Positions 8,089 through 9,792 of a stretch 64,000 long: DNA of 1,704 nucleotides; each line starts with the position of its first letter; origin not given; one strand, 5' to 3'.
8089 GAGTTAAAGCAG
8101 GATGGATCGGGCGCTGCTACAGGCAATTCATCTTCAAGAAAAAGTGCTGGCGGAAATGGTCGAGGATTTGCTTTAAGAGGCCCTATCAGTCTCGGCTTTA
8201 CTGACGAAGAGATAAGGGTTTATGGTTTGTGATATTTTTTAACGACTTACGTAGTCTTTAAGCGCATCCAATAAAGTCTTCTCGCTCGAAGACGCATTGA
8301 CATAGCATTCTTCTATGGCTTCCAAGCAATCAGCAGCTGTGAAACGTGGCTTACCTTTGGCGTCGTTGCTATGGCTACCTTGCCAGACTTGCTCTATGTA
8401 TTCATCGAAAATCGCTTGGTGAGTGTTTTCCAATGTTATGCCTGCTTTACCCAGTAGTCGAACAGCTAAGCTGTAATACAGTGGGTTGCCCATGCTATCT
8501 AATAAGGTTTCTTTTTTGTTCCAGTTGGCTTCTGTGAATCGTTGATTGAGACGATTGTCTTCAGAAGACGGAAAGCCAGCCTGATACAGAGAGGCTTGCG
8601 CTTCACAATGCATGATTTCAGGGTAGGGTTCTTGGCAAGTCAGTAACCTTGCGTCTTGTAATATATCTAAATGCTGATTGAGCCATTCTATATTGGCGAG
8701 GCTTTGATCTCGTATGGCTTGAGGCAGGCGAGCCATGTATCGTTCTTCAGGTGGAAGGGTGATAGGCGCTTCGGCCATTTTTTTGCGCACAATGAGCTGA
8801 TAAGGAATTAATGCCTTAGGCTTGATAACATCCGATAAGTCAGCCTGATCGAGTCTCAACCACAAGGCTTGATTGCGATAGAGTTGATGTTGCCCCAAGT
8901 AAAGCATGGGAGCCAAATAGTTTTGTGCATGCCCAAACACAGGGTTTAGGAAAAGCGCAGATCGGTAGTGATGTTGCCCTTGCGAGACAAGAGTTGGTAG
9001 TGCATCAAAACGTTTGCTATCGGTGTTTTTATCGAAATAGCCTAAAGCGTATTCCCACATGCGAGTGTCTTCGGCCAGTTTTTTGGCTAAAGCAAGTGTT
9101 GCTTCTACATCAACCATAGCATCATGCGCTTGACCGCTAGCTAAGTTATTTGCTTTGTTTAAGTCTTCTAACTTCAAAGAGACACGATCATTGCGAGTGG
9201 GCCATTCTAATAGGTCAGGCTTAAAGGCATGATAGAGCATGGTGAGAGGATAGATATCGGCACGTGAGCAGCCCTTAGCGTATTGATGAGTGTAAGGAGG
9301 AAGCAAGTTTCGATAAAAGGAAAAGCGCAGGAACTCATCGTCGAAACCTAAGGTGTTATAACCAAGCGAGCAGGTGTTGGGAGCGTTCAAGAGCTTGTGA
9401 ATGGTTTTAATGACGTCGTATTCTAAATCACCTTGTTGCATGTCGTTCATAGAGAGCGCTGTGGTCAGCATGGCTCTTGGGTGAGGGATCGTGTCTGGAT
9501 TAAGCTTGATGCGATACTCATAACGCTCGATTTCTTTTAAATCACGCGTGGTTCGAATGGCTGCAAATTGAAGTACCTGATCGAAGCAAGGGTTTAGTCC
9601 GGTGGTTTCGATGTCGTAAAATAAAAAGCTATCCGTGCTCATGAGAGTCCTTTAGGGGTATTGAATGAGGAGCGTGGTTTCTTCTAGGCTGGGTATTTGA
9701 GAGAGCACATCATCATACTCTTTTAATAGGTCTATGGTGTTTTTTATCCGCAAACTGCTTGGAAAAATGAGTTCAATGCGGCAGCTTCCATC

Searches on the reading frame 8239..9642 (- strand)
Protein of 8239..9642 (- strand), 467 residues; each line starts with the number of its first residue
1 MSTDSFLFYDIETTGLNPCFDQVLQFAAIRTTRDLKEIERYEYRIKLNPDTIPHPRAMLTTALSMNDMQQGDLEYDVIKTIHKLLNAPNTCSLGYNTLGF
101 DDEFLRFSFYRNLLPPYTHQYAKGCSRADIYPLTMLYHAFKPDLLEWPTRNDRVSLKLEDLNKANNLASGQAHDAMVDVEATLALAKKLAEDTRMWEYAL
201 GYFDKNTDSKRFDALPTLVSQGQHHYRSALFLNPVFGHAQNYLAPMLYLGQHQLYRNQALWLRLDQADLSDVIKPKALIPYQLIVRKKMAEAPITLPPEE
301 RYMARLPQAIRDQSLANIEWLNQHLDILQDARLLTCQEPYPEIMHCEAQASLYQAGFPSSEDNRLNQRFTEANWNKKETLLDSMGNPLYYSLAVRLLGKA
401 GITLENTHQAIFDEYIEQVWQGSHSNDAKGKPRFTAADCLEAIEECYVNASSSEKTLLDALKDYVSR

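Call 5: search_protein_families(library=pfam, proteins=[window:8239-9642:-], max_evalue=0.01)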
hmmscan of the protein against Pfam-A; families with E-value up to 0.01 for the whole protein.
window:8239-9642:- (467 aa): 2 families
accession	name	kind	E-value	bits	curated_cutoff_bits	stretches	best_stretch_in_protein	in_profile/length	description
PF00929.31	RNase_T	-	1.3e-13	52.3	24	1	8-185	2-163/164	Exonuclease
PF08411.15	Exonuc_X-T_C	-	8.6e-06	25.5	27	1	312-466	118-268/269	Exonuclease C-terminal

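Call 8: list_cluster_members(proteins=[P0001, window:8239-9639:-, window:10874-11854:-])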
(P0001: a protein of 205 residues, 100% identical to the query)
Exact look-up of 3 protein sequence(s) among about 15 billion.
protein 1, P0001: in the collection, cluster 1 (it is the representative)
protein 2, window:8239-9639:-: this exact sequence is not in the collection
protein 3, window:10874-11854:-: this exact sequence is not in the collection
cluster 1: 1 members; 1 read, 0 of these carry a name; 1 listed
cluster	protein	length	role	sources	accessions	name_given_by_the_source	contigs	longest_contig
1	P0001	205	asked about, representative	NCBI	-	-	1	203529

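Call 11: find_related_loci(query=window:8239-9639:-, collection=genome_contigs, flank=6000)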
Query window:8239-9639:- (466 aa) in genome_contigs; peptide patterns used: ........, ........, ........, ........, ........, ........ (x = any residue, [..] = any of these).
43 stretches matched a pattern, but none encodes a relative of the query by tblastn (E <= 1e-3).

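Call 19: find_homologous_proteins(query=window:8239-9639:-, max_evalue=1e-20)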
Query window:8239-9639:- (466 aa): 2299 proteins with E <= 1e-20 among 8000 candidates; the best 120 are listed.
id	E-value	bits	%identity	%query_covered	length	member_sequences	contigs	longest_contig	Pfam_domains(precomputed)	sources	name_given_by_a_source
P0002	0.0e+0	1076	100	100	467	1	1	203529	PF00929.32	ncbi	-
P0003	5.8e-193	660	62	100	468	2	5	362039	PF00929.32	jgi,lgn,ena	-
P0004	5.3e-185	634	60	98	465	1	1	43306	PF00929.32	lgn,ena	-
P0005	1.1e-127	445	55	81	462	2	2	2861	PF00929.32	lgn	-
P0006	2.3e-126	440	46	95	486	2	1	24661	PF00929.32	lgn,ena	-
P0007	3.3e-126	440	47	94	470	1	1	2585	PF00929.32,PF26016.1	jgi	-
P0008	1.1e-125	438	46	98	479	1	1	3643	PF00929.32,PF26016.1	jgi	-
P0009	1.1e-125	438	46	99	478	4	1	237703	PF00929.32,PF26016.1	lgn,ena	-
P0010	2.9e-125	437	46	99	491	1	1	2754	PF00929.32,PF26016.1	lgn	-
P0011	1.0e-124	435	47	100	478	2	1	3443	PF00929.32,PF26016.1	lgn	-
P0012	1.2e-124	435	45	100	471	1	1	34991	PF00929.32,PF26016.1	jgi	-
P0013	4.6e-124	433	46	99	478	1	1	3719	PF00929.32,PF26016.1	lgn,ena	-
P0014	9.9e-124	432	45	99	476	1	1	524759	PF00929.32,PF26016.1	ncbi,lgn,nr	ncbi:MAG: exonuclease domain-containing protein [Coxiellaceae bacterium]|nr:exonuclease domain-conta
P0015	1.3e-123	431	48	94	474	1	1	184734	PF00929.32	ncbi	-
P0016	1.6e-123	431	45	95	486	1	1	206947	PF00929.32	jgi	jgi:exodeoxyribonuclease-1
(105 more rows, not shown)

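Call 21: find_encoding_contigs(protein=P0003, flank=10000, max_places=3)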
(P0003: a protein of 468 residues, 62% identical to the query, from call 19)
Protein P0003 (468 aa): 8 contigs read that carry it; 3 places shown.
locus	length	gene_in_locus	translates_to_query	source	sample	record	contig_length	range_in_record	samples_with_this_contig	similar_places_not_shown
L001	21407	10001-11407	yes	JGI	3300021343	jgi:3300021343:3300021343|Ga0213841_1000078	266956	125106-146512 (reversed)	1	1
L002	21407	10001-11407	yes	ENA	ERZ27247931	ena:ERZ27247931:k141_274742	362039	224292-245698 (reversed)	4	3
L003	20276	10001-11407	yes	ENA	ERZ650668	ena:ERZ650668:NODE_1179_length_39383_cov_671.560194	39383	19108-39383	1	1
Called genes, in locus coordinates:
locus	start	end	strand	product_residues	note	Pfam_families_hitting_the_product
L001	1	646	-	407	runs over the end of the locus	PF00155:Aminotran_1_2, PF00266:Aminotran_5, PF01041:DegT_DnrJ_EryC1 (faint)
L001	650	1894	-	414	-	PF01458:SUFBD_core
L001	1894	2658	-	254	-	PF00005:ABC_tran, PF02463:SMC_N (faint)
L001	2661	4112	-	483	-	PF19295:SufBD_N, PF01458:SUFBD_core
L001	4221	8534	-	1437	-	PF01656:CbiA, PF13614:AAA_31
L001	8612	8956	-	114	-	-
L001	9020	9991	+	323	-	PF01545:Cation_efflux, PF16916:ZT_dimer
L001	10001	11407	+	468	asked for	PF00929:RNase_T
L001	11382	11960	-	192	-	-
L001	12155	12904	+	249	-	PF10973:DUF2799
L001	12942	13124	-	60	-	-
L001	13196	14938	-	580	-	PF00005:ABC_tran, PF02463:SMC_N (faint), PF03193:RsgA_GTPase (faint), PF13175:AAA_15 (faint), PF13191:AAA_16 (faint), PF13476:AAA_23 (faint), PF00005:ABC_tran, PF16326:ABC_tran_CTD, +4 more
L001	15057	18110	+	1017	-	-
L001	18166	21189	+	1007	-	-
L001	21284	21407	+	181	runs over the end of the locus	-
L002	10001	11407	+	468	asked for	PF00929:RNase_T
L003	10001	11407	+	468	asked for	PF00929:RNase_T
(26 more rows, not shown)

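Call 22: find_encoding_contigs(protein=P0004, flank=10000, max_places=2)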
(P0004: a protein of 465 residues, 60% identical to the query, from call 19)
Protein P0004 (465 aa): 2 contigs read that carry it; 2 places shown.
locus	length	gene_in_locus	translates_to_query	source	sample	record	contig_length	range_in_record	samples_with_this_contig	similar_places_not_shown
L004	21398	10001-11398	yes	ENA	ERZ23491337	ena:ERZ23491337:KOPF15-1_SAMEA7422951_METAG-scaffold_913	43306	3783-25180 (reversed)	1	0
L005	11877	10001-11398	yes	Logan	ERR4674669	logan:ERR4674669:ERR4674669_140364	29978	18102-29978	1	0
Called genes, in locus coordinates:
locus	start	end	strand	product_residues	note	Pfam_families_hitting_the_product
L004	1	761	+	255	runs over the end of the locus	-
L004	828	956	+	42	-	PF11789:zf-Nse (weak)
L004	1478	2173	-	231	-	-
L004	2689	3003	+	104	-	-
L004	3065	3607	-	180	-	PF01883:FeS_assembly_P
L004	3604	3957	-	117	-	PF01521:Fe-S_biosyn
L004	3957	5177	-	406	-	PF00266:Aminotran_5, PF01041:DegT_DnrJ_EryC1 (weak)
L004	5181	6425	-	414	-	PF01458:SUFBD_core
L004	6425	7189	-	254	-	PF00005:ABC_tran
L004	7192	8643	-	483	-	PF19295:SufBD_N, PF01458:SUFBD_core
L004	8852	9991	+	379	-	PF01545:Cation_efflux, PF16916:ZT_dimer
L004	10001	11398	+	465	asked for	PF00929:RNase_T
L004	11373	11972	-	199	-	-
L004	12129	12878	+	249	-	PF10973:DUF2799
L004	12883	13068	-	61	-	-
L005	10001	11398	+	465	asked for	PF00929:RNase_T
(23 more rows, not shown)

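Call 44: find_related_loci(query=A2, collection=genome_contigs, flank=5000)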
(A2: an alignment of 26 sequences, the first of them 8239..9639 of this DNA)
Query A2 (466 aa) in genome_contigs; peptide patterns used: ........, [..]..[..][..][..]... (x = any residue, [..] = any of these).
599 stretches matched a pattern (row limit reached: there are more); 534 encode a relative of the query (tblastn E <= 1e-3); the best 80 are kept; 80 distinct loci.
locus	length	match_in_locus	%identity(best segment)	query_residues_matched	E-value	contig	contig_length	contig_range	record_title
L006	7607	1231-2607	46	2-458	8e-129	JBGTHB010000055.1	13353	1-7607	MAG: Coxiellaceae bacterium isolate JTS-RE229 k141_12124169, whole genome shotgun sequence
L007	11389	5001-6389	45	4-464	6e-128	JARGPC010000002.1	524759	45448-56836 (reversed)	MAG: Coxiellaceae bacterium isolate bin_ma_oilr2.010 NODE_8_length_524759_cov_30.535553, whole genome shotgun sequence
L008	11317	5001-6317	48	2-439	1e-127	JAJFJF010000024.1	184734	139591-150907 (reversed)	MAG: Gammaproteobacteria bacterium isolate OFTM325 OFTM325_23, whole genome shotgun sequence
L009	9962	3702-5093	46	4-465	2e-126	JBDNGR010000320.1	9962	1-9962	MAG: Coxiellaceae bacterium isolate concoct.216.WLB k141_1247416, whole genome shotgun sequence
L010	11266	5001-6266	47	4-443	2e-126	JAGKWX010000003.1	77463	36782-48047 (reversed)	MAG: Alphaproteobacteria bacterium isolate H2_D7_10 H2_D7_10_2, whole genome shotgun sequence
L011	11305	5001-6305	47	4-438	7e-126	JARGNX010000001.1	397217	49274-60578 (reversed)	MAG: Coxiellaceae bacterium isolate bin_ce_oilr1.011 NODE_15_length_397217_cov_47.939667, whole genome shotgun sequence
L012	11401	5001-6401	45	4-465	1e-125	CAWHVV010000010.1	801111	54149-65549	MAG: uncultured proteobacterium isolate MFD04463.bin.2.67 genome assembly, contig: contig_48720, whole genome shotgun se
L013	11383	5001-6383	45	1-464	9e-125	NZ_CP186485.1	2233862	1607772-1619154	Candidiatus Paracoxiella cheracis isolate IL1 chromosome, complete genome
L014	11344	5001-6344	47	1-463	2e-124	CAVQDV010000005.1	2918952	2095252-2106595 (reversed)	MAG: uncultured Gammaproteobacteria bacterium isolate MFD02248.bin.1.208 genome assembly, contig: contig_6698, whole gen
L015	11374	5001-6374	44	4-463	3e-124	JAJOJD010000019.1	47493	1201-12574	MAG: Gammaproteobacteria bacterium isolate S5C1339 S5CNODE_84_length_47493_cov_5.061605, whole genome shotgun sequence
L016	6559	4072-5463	46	4-464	2e-124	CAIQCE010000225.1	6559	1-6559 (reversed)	MAG: uncultured Gammaproteobacteria bacterium isolate AlinenLipids_bin-6487 genome assembly, contig: bin-6487:225/362, w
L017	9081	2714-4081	45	4-464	5e-124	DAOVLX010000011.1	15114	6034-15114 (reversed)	MAG TPA_asm: Gammaproteobacteria bacterium isolate CSMAG_1456 CSMAG_1456_k141_2977935_length_15114_cov_15.0000, whole ge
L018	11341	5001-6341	44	1-444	5e-124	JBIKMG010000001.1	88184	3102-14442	MAG: Coxiellaceae bacterium isolate ME2014-08-31_3300042860_group5_bin67 Rohwer_bin2400_scaffold_114_c1, whole genome sh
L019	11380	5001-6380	43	2-463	2e-123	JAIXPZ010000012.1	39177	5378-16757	MAG: Legionellales bacterium isolate C4_MAG_00008 pond_C4_MAG_00008_000000000063, whole genome shotgun sequence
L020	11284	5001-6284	46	4-443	2e-123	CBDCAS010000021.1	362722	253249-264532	MAG: Coxiellaceae bacterium isolate 393ab743-987d-4544-b307-3c1bcb44e000 genome assembly, contig: contig_20, whole genom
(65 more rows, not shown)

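Call 71: search_protein_families(library=pfam, proteins=[L011:7155-9902:+, L012:6742-8088:+, L020:1038-2849:-], max_evalue=1)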
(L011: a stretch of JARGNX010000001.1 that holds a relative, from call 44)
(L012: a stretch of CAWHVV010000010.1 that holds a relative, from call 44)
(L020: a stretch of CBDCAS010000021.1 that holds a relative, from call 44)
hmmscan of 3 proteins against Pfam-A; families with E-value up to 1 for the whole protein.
L011:7155-9902:+ (915 aa): 1 family
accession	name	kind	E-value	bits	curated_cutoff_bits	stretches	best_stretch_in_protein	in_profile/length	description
PF13517.12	FG-GAP_3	-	0.5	11.5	26.9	0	251-281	27-57/61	FG-GAP-like repeat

L012:6742-8088:+ (448 aa): 1 family
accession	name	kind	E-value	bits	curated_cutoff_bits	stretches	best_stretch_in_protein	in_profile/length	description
PF02862.22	DDHD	-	0.083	13.5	28.3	1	241-332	83-173/258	DDHD domain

L020:1038-2849:- (603 aa): 3 families
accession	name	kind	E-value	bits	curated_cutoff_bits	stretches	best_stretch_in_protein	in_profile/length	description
PF02338.25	OTU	-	0.018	16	23.3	0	179-222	35-78/128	OTU-like cysteine protease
PF12010.13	DUF3502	-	0.11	13.4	24.4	0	564-591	35-62/69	Domain of unknown function (DUF3502)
PF15796.10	KELK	-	0.27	12.2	27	1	133-196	12-75/80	KELK-motif containing domain of MRCK Ser/Thr protein kinase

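Call 72: search_protein_families(library=ncbifam, proteins=[L011:7155-9902:+, L011:9925-11295:-], max_evalue=0.01)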
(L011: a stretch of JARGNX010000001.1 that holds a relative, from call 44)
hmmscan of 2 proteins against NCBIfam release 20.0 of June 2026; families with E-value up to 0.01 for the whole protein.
L011:7155-9902:+ (915 aa): 2 families
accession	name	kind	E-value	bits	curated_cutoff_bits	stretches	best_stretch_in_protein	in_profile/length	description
NF033886.1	T4SS_DotA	equivalog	3.1e-126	423.3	500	2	336-850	341-788/790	type IVB secretion system protein DotA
TIGR04346.1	DotA_TraY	subfamily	4.2e-78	263.5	100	3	46-496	1-398/656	DotA/TraY family protein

L011:9925-11295:- (456 aa): 5 families
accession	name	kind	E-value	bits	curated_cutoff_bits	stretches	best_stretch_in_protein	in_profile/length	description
TIGR00924.1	yjdL_sub1_fam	subfamily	4.4e-50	171.1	130.2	1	2-453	24-474/475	oligopeptide:H+ symporter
NF007137.0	PRK09584.1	equivalog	3.8e-49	167.7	728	1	25-454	58-486/500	dipeptide/tripeptide permease DtpA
NF007575.0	PRK10207.1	equivalog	4.6e-41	141.1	856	1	24-454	50-483/489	dipeptide/tripeptide permease DtpB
NF012006.0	PRK15462.1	subfamily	8.6e-35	120.4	623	1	2-411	23-434/493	dipeptide permease DtpD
TIGR00880.1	2_A_01_02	superfamily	7.2e-05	22.9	131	1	39-160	13-133/141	multidrug resistance protein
